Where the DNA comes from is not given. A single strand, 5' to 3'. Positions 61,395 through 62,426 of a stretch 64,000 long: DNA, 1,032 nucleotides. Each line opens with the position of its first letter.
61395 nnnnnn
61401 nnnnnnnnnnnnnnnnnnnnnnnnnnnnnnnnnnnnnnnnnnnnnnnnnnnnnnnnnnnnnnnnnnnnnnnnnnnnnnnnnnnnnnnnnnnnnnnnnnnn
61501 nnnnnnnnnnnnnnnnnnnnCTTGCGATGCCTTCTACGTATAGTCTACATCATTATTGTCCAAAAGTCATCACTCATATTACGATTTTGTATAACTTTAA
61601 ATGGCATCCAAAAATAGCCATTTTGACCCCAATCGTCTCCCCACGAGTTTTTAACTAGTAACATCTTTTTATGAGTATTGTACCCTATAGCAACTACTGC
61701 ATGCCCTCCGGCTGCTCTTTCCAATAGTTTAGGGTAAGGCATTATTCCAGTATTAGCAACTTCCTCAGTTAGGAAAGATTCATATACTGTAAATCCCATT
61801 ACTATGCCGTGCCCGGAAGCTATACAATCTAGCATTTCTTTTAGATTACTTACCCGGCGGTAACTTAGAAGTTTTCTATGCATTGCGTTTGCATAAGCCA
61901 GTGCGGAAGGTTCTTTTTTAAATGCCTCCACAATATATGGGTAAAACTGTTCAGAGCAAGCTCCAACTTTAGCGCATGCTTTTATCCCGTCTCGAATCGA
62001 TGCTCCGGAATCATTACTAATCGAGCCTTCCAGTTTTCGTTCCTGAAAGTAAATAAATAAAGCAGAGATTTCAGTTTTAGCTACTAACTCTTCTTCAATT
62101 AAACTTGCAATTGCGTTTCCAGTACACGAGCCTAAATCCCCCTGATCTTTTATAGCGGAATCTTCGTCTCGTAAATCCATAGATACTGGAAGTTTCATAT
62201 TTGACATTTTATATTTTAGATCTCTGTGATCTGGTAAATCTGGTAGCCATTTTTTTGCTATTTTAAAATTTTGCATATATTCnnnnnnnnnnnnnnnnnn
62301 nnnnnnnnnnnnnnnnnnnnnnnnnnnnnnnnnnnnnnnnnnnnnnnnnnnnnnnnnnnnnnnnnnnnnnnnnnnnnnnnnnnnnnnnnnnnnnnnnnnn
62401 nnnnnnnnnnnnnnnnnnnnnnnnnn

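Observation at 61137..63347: Unusual candidate lysis/surface cluster: C1 papain-like peptidase + DUF3494 ice-binding-like lipoprotein + small 2-TM protein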

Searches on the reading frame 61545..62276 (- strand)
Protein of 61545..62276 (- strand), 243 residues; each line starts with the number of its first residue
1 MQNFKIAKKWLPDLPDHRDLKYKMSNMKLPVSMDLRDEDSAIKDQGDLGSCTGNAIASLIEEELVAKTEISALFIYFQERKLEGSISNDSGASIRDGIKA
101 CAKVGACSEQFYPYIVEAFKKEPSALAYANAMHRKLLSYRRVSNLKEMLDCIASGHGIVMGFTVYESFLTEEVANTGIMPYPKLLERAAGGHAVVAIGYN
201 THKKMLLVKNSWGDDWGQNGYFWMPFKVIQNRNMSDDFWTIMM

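Call 3: search_protein_families(library=pfam, proteins=[window:61545-62276:-], max_evalue=0.01)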
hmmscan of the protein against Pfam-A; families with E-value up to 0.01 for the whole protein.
window:61545-62276:- (243 aa): 2 families
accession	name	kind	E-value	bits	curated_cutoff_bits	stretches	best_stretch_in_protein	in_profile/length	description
PF00112.29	Peptidase_C1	-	4e-18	66.7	20.7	1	29-227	1-205/220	Papain family cysteine protease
PF03051.21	Peptidase_C1_2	-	0.0014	18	22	1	192-225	361-398/438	Peptidase C1-like family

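Call 4: search_protein_families(library=phrogs, proteins=[window:61545-62276:-], max_evalue=0.01)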
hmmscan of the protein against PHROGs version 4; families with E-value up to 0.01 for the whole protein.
window:61545-62276:- (243 aa): 2 families
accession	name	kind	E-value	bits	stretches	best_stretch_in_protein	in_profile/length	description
phrog_16701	-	other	8.6e-23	82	1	15-227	13-214/234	peptidase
phrog_29753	-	unknown function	0.0096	16.1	0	188-218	118-148/374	-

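Call 8: search_dna_similar(query=window:61545-62276:-, collection=phages, mode=protein, max_rows=30)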
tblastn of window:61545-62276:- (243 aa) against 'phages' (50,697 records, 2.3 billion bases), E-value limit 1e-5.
Records with a match: 7; places in all: 8; records where one place covers at least 80% of the query: 7.
Best place of each record, by identity: <60% 7.
By first word of the organism name: Prevotella 4; uncultured 1; Burkholderia 1; Alicyclobacillus 1.
By host as written in the record: Prevotella sp. 4; - 1; Burkholderia glumae 1; Alicyclobacillus acidoterrestris MMB007 1.
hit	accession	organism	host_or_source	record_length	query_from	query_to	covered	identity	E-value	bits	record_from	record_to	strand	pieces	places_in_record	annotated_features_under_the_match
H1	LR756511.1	uncultured phage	metagenomic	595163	4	240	98%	44.6%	1e-59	208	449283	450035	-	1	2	record has no annotation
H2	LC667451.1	Burkholderia phage FLC9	Burkholderia glumae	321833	16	241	93%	35.2%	7e-41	154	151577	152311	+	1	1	hypothetical protein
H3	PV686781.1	Alicyclobacillus phage MMB025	Alicyclobacillus acidoterrestris MMB007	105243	21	226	85%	28.8%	1e-16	84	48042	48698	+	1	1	endolysin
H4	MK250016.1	Prevotella phage Lak-A1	Prevotella sp.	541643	25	227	84%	23.6%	2e-6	54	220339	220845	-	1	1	record has no annotation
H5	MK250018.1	Prevotella phage Lak-A1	Prevotella sp.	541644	25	227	84%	23.6%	2e-6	54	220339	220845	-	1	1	record has no annotation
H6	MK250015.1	Prevotella phage Lak-A1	Prevotella sp.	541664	25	227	84%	23.6%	2e-6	54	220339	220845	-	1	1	record has no annotation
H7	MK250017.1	Prevotella phage Lak-A1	Prevotella sp.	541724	25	227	84%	23.6%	2e-6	54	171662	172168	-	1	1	record has no annotation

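Call 13: find_related_loci(query=window:61548-62276:-, collection=viral_contigs, flank=6000)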
Query window:61548-62276:- (243 aa) in viral_contigs; peptide patterns used: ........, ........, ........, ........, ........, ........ (x = any residue, [..] = any of these).
2 stretches matched a pattern, but none encodes a relative of the query by tblastn (E <= 1e-3).

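Call 15: find_homologous_proteins(query=window:61548-62276:-, max_evalue=0.00001)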
Query window:61548-62276:- (243 aa): 3949 proteins with E <= 0.00001 among 4149 candidates; the best 120 are listed.
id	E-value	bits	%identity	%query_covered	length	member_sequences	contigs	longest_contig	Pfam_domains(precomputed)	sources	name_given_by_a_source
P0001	6.3e-162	555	100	100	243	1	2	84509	PF00112.30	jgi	jgi:C1A family cysteine protease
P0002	1.2e-107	377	65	99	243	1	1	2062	PF00112.30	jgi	jgi:C1A family cysteine protease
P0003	1.0e-95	338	60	98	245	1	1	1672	PF00112.30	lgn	-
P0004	3.9e-82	294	55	95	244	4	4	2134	PF00112.30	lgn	-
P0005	1.6e-75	272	53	95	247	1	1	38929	PF00112.30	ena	-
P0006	2.4e-75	271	48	95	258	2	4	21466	PF00112.30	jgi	jgi:C1A family cysteine protease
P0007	2.4e-75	271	51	95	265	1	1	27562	PF00112.30,PF13529.14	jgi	jgi:C1A family cysteine protease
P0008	3.8e-75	271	53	95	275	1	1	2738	PF00112.30,PF13529.14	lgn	-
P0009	4.8e-75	270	51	95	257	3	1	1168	PF00112.30,PF13529.14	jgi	jgi:C1A family cysteine protease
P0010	7.7e-75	270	50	99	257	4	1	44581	PF00112.30,PF13529.14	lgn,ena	-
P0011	8.3e-75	270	52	98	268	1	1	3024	PF00112.30,PF13529.14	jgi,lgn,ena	-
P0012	1.0e-74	269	51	95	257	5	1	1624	PF00112.30,PF13529.14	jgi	jgi:C1A family cysteine protease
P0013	1.3e-74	269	50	95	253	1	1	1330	PF00112.30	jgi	jgi:C1A family cysteine protease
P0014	1.4e-74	269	50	99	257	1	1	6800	PF00112.30,PF13529.14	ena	-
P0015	2.0e-74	268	51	95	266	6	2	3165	PF00112.30,PF13529.14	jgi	jgi:C1A family cysteine protease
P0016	2.6e-74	268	51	95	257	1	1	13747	PF00112.30,PF13529.14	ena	-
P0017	6.3e-74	267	50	88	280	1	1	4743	PF00112.30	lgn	-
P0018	8.1e-74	266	51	95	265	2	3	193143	PF00112.30,PF13529.14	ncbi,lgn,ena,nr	ncbi:MAG: C1 family peptidase [Candidatus Methanoperedens sp.]|nr:C1 family peptidase [Candidatus Me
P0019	8.5e-74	266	50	98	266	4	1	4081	PF00112.30,PF13529.14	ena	-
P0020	1.2e-73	266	49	95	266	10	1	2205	PF00112.30,PF13529.14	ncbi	-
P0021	1.2e-73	266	49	98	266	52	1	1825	PF00112.30,PF13529.14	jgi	jgi:Cysteine protease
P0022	1.2e-73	266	49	99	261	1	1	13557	PF00112.30,PF13529.14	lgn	-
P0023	1.4e-73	266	49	98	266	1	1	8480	PF00112.30,PF13529.14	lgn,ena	-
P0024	1.6e-73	265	50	95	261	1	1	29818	PF00112.30,PF13529.14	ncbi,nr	ncbi:Papain family cysteine protease [uncultured archaeon]|nr:Papain family cysteine protease [uncul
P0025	2.1e-73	265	49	98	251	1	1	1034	PF00112.30,PF13529.14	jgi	jgi:C1A family cysteine protease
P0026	2.2e-73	265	50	98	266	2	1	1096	PF00112.30,PF13529.14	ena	-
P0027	2.3e-73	265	50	95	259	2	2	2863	PF00112.30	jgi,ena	-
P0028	2.4e-73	265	47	98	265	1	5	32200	PF00112.30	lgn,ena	-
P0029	2.5e-73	265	50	95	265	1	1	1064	PF00112.30,PF13529.14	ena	-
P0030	2.8e-73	265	50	95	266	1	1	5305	PF00112.30,PF13529.14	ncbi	-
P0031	4.6e-73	264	49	98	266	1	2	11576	PF00112.30,PF13529.14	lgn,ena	-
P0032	4.9e-73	264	51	95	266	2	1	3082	PF00112.30,PF13529.14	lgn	-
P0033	7.2e-73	263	50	95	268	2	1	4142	PF00112.30,PF13529.14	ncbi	-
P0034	7.5e-73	263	51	95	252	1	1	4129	PF00112.30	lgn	-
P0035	8.9e-73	263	50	95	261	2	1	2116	PF00112.30,PF13529.14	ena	-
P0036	1.2e-72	263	50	95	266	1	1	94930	PF00112.30,PF13529.14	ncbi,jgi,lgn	jgi:C1A family cysteine protease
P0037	1.2e-72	263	52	95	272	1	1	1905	PF00112.30,PF13529.14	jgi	jgi:C1A family cysteine protease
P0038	1.4e-72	262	49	95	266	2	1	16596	PF00112.30,PF13529.14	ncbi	-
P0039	1.4e-72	262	47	95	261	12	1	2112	PF00112.30,PF13529.14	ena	-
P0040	1.5e-72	262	49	95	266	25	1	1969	PF00112.30,PF13529.14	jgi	jgi:C1A family cysteine protease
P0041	1.5e-72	262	53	95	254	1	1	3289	PF00112.30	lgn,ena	-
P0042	1.5e-72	262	49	95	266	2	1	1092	PF00112.30,PF13529.14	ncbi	-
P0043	1.7e-72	262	53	95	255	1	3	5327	PF00112.30,PF13529.14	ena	-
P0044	1.7e-72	262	49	95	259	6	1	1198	PF00112.30,PF13529.14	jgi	jgi:C1A family cysteine protease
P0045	1.9e-72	262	50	95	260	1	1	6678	PF00112.30,PF13529.14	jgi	jgi:C1A family cysteine protease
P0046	1.9e-72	262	49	98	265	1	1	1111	PF00112.30,PF13529.14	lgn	-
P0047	2.1e-72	262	48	98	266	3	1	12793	PF00112.30,PF13529.14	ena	-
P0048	2.6e-72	261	51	95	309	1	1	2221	PF00112.30,PF13529.14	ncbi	-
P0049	2.6e-72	261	50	95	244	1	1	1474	PF00112.30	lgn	-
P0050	3.0e-72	261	50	95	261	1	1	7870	PF00112.30,PF13529.14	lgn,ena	-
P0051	4.0e-72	261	50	97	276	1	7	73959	PF00112.30,PF13529.14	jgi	jgi:C1A family cysteine protease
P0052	4.1e-72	261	52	98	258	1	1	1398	PF00112.30,PF13529.14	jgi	jgi:C1A family cysteine protease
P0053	4.1e-72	261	48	99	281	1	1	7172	PF00112.30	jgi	jgi:C1A family cysteine protease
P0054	4.7e-72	261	49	95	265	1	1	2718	PF00112.30,PF13529.14,PF03051.22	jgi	jgi:C1A family cysteine protease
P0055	4.7e-72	261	49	95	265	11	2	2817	PF00112.30,PF13529.14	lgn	-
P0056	4.9e-72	261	47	98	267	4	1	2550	PF00112.30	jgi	jgi:C1A family cysteine protease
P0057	5.0e-72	261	49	95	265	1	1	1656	PF00112.30,PF13529.14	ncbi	-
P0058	5.3e-72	260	51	95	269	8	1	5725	PF00112.30,PF13529.14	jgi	-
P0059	5.5e-72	260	51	95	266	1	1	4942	PF00112.30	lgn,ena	-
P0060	5.6e-72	260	49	95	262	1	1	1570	PF00112.30,PF13529.14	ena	-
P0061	5.7e-72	260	50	98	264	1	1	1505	PF00112.30,PF13529.14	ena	-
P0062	5.8e-72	260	50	98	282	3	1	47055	PF00112.30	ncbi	-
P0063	6.3e-72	260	49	99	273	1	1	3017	PF00112.30,PF13529.14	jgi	-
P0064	6.6e-72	260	50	95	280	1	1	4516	PF00112.30,PF13529.14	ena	-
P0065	7.4e-72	260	48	95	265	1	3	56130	PF00112.30,PF13529.14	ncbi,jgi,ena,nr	ncbi:MAG TPA: C1 family peptidase [Caldimonas sp.]|nr:C1 family peptidase [Caldimonas sp.]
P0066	8.3e-72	260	51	95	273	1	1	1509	PF00112.30,PF13529.14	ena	-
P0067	8.6e-72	260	49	95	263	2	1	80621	PF00112.30,PF13529.14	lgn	-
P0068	8.8e-72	260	51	95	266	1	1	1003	PF00112.30,PF13529.14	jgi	-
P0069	9.3e-72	260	49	95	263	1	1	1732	PF00112.30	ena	-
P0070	9.5e-72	260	51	95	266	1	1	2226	PF00112.30,PF13529.14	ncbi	-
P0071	9.7e-72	260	49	99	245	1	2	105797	PF00112.30,PF13529.14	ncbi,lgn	-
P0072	1.0e-71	260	50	95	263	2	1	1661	PF00112.30,PF13529.14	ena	-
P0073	1.0e-71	260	51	95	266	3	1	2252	PF00112.30,PF13529.14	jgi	jgi:C1A family cysteine protease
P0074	1.1e-71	259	50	95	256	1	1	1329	PF00112.30,PF13529.14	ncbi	-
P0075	1.2e-71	259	48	99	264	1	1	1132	PF00112.30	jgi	jgi:C1A family cysteine protease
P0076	1.3e-71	259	46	99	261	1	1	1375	PF00112.30,PF13529.14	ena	-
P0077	1.3e-71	259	49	95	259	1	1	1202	PF00112.30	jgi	jgi:C1A family cysteine protease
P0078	1.3e-71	259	50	95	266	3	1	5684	PF00112.30,PF13529.14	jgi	jgi:C1A family cysteine protease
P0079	1.3e-71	259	48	95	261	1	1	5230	PF00112.30,PF13529.14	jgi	jgi:C1A family cysteine protease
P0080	1.3e-71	259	49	95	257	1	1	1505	PF00112.30,PF13529.14,PF03051.22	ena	-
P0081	1.4e-71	259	52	95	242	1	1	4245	PF00112.30,PF13529.14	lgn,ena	-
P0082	1.4e-71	259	50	95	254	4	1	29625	PF00112.30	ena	-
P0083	1.5e-71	259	49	98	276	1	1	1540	PF00112.30,PF13529.14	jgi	jgi:C1A family cysteine protease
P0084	1.5e-71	259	50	95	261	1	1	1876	PF00112.30,PF13529.14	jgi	jgi:C1A family cysteine protease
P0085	1.6e-71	259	49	97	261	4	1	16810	PF00112.30,PF13529.14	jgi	jgi:C1A family cysteine protease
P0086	1.6e-71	259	49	95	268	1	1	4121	PF00112.30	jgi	jgi:C1A family cysteine protease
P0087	1.7e-71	259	49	95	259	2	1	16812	PF00112.30,PF13529.14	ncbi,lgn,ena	-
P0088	1.7e-71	259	50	95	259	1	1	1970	PF00112.30,PF03051.22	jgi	-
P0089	1.7e-71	259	50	95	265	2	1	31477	PF00112.30,PF13529.14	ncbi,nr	ncbi:MAG: peptidase [Ignavibacteriae bacterium]|nr:MAG: peptidase [Ignavibacteriota bacterium]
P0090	1.8e-71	259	51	95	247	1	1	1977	PF00112.30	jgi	jgi:C1A family cysteine protease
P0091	1.8e-71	259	50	95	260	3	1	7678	PF00112.30,PF13529.14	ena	-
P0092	1.8e-71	259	50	98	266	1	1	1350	PF00112.30,PF13529.14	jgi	jgi:C1A family cysteine protease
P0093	1.8e-71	259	49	95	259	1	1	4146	PF00112.30,PF13529.14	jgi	jgi:C1A family cysteine protease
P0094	2.0e-71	259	48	98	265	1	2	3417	PF00112.30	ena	-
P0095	2.0e-71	259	50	95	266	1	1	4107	PF00112.30,PF13529.14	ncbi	-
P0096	2.1e-71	259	48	95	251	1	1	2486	PF00112.30,PF13529.14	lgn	-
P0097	2.2e-71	258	51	95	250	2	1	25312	PF00112.30,PF13529.14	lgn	-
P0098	2.2e-71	258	50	95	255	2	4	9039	PF00112.30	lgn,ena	-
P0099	2.2e-71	258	49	98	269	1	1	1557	PF00112.30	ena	-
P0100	2.3e-71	258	48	98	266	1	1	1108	PF00112.30,PF13529.14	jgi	jgi:C1A family cysteine protease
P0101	2.3e-71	258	50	95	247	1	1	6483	PF00112.30,PF13529.14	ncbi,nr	ncbi:MAG: C1 family peptidase [Syntrophales bacterium]|nr:C1 family peptidase [Syntrophales bacteriu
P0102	2.3e-71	258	49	95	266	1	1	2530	PF00112.30,PF13529.14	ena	-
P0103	2.6e-71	258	49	95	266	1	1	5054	PF00112.30,PF13529.14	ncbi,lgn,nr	ncbi:MAG: C1 family peptidase [Nitrospira sp.]|nr:C1 family peptidase [Nitrospira sp.]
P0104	2.8e-71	258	51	95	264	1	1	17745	PF00112.30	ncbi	-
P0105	2.9e-71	258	50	95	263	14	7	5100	PF00112.30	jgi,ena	-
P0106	3.0e-71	258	50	95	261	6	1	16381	PF00112.30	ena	-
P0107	3.0e-71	258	49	95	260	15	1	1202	PF00112.30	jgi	jgi:C1A family cysteine protease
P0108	3.1e-71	258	46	98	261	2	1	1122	PF00112.30,PF13529.14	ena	-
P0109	3.1e-71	258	48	95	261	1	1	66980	PF00112.30,PF13529.14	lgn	-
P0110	3.3e-71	258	47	95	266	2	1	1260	PF00112.30,PF13529.14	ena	-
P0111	3.7e-71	258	51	95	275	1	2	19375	PF00112.30,PF13529.14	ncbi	-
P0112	3.9e-71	258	48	99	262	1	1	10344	PF00112.30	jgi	jgi:C1A family cysteine protease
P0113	4.2e-71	257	48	98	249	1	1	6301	PF00112.30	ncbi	-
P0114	4.4e-71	257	49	98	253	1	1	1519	PF00112.30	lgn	-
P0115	4.5e-71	257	49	95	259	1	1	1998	PF00112.30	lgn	-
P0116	4.5e-71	257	52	95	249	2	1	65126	PF00112.30,PF13529.14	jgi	jgi:C1A family cysteine protease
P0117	4.7e-71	257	50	96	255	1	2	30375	PF00112.30,PF13529.14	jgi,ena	-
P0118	5.0e-71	257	49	95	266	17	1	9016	PF00112.30,PF13529.14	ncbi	-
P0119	5.0e-71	257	49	95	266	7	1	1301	PF00112.30,PF13529.14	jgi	-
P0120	5.0e-71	257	49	95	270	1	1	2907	PF00112.30,PF13529.14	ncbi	-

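Call 16: find_encoding_contigs(protein=P0001, flank=10000, max_places=4)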
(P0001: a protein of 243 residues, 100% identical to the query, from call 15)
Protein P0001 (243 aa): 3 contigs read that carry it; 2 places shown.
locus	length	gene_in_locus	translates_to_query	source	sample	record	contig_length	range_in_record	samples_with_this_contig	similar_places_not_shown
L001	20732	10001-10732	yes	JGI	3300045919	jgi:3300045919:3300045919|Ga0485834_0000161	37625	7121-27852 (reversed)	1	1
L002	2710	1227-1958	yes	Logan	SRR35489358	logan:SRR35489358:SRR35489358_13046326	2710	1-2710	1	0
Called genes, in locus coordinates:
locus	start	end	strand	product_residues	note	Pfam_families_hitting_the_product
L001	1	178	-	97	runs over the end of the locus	-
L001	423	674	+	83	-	-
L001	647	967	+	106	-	-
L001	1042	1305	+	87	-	-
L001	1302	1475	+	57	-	-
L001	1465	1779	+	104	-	-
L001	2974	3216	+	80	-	-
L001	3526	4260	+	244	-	PF06067:DUF932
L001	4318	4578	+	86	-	PF10902:WYL_2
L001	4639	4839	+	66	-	-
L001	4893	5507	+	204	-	PF17338:GP88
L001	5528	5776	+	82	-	-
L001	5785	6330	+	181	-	-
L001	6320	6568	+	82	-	-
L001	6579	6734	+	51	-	-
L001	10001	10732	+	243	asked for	PF00112:Peptidase_C1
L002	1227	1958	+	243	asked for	PF00112:Peptidase_C1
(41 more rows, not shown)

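Call 22: search_solved_structures(query=window:61548-62276:-, max_evalue=0.001, show_alignments=2)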
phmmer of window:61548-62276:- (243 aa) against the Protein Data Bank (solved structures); distinct sequences matched with E-value up to 0.001: 142 (the best 60 are shown).
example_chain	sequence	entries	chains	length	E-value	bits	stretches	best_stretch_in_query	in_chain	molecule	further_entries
3ois_A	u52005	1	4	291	1.9e-47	165.3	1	9-241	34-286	Cysteine protease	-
8v57_A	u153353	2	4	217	6.9e-11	45.6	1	29-224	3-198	Cathepsin K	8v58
4i05_A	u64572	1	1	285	9.1e-11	45.2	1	126-223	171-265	Cathepsin B-like peptidase (C01 family)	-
5t6u_A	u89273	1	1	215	1.2e-10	44.8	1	30-224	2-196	Cathepsin K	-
3qsd_A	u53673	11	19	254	1.2e-10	44.7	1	126-223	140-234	Cathepsin B-like peptidase (C01 family)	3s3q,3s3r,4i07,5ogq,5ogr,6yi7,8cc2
8jcs_A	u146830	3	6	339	1.5e-10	44.4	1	26-227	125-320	Procerain B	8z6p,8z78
6bki_A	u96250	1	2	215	2.1e-10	44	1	30-224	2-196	Cathepsin K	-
4i04_A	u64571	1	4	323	2.2e-10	43.9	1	126-223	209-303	Cathepsin B-like peptidase (C01 family)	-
1u9v_A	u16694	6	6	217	1.8e-09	40.9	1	30-225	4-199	Cathepsin K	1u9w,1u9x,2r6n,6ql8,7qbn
3qj3_A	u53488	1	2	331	2e-09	40.8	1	19-224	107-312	Cathepsin L-like protein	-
3h7d_A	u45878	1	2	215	2e-09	40.8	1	30-224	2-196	Cathepsin K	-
6qlm_A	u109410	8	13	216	2e-09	40.8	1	30-225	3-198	Cathepsin K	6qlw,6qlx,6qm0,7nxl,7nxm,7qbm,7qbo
9g6a_A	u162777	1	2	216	2.4e-09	40.5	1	30-225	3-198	Cathepsin K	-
1atk_A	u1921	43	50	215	2.7e-09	40.3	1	32-225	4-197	CATHEPSIN K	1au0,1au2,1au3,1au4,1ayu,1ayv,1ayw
1by8_A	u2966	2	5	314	2.8e-09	40.3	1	29-225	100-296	PROTEIN (PROCATHEPSIN K)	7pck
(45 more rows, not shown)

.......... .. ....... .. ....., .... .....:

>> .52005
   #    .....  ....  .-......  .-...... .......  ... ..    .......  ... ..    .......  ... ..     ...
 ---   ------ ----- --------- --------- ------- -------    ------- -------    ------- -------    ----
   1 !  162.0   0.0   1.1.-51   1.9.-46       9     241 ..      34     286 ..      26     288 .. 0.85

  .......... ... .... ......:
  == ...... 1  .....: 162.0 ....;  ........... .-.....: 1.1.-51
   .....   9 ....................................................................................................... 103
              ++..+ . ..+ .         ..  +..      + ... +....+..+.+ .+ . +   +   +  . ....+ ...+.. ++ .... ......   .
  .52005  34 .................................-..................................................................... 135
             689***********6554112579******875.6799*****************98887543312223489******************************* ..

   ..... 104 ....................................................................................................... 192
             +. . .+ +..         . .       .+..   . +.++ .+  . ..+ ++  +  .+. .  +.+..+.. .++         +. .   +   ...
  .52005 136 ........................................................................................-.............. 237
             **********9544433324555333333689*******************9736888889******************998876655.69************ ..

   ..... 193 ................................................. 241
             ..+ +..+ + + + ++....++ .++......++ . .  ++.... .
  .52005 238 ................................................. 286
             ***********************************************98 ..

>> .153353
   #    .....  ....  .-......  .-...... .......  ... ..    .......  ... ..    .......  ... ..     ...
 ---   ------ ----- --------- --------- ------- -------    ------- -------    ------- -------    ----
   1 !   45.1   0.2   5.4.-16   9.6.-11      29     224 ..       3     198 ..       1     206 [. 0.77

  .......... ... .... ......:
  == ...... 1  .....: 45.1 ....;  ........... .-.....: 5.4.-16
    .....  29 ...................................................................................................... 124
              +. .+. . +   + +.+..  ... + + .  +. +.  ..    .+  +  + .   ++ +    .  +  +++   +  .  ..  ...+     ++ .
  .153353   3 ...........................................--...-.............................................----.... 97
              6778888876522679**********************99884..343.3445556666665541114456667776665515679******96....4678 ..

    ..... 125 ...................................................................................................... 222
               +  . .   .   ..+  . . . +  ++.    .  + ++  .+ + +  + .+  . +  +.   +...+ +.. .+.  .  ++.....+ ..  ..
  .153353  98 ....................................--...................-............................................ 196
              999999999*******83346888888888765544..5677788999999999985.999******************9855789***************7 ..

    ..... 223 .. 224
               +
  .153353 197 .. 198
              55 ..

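Call 26: find_encoding_contigs(protein=P0005, flank=8000, max_places=3)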
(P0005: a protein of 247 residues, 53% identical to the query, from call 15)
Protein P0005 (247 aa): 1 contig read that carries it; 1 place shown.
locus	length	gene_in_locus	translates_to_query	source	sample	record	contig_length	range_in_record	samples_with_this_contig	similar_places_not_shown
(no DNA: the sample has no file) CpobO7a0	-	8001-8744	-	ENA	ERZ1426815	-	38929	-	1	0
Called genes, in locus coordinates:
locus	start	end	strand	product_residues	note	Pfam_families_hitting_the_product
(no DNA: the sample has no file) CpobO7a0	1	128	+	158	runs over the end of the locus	-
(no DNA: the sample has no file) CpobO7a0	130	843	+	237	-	PF05212:DUF707 (faint)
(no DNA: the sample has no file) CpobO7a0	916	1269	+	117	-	-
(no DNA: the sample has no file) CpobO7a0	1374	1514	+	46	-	PF18930:DUF5679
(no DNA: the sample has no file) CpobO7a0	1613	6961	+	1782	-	PF00270:DEAD (faint), PF04851:ResIII (weak), PF13872:AAA_34 (weak), PF00271:Helicase_C (faint), PF13871:Helicase_C_4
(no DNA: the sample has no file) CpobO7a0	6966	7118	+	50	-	-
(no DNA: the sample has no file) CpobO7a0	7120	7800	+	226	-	-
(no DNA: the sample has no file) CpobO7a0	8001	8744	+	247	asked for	PF00112:Peptidase_C1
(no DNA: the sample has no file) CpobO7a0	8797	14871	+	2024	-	PF18763:ddrB-ParB, PF18760:ART-PolyVal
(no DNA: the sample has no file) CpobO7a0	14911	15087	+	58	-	-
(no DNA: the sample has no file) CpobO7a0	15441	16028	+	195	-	PF00239:Resolvase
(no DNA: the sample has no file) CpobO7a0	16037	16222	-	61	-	-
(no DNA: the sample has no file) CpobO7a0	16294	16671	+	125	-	-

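Call 27: find_encoding_contigs(protein=P0002, flank=3000, max_places=3)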
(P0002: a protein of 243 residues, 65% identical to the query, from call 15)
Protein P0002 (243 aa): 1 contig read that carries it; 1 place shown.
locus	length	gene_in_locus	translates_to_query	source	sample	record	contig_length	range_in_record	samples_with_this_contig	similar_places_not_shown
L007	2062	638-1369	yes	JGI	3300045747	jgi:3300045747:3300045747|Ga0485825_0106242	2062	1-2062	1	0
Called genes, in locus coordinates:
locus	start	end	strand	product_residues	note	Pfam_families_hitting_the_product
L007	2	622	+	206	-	?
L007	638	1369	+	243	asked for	PF00112:Peptidase_C1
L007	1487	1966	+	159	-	-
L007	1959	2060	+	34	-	?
